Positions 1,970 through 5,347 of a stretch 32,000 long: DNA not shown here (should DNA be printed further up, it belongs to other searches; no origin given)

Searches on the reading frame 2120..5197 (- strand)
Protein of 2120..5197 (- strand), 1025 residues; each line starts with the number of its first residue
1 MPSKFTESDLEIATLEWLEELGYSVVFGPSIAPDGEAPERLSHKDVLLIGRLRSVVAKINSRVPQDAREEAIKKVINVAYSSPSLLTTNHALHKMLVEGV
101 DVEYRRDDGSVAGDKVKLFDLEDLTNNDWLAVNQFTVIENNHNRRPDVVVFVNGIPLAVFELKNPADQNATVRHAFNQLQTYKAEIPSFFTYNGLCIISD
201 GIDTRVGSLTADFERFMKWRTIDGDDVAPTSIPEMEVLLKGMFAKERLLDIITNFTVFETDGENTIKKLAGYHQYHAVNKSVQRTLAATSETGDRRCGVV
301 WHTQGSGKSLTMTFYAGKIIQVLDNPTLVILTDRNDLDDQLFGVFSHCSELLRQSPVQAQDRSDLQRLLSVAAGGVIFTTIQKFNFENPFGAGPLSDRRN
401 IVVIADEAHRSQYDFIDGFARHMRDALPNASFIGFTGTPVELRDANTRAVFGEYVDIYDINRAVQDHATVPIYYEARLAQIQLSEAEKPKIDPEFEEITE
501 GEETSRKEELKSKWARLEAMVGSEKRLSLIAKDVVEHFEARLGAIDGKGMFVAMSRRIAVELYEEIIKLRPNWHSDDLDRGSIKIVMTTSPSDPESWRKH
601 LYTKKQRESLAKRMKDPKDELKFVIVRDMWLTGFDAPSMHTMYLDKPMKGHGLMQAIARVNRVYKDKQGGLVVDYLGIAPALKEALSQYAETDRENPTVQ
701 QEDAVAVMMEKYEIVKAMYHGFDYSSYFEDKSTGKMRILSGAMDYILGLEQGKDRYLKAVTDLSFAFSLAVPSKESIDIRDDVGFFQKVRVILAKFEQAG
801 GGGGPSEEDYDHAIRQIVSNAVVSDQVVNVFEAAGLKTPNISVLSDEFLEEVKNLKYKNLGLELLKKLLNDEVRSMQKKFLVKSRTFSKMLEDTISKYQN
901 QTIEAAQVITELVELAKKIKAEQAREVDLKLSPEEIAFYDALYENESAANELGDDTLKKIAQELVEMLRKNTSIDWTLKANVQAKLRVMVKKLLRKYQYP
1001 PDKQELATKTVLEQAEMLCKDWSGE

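Call 3: search_protein_families(library=pfam, proteins=[window:2120-5197:-], max_evalue=0.1)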
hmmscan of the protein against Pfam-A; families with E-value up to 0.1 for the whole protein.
window:2120-5197:- (1025 aa): 6 families
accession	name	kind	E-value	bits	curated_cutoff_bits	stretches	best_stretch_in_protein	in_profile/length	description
PF11867.13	T1RH-like_C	-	4.2e-125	417.9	26.8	1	692-1020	2-328/329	Type I restriction enzyme HindI endonuclease subunit-like, C-terminal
PF18766.7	SWI2_SNF2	-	6.4e-80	268.4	26.7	1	273-507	1-220/221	SWI2/SNF2 ATPase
PF04313.20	HSDR_N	-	1.3e-48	165.9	25.1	1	5-214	2-197/198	Type I restriction enzyme R protein N terminus (HSDR_N)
PF22679.2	T1R_D3-like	-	1.2e-21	78.2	27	1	604-675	83-156/158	Type I restriction enzyme subunit R domain 3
PF04851.21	ResIII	-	2.8e-17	63.5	22.5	1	273-440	7-163/164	Type III restriction enzyme, res subunit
PF08849.17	BrxA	-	0.029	14.5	23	1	913-975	97-160/184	BrxA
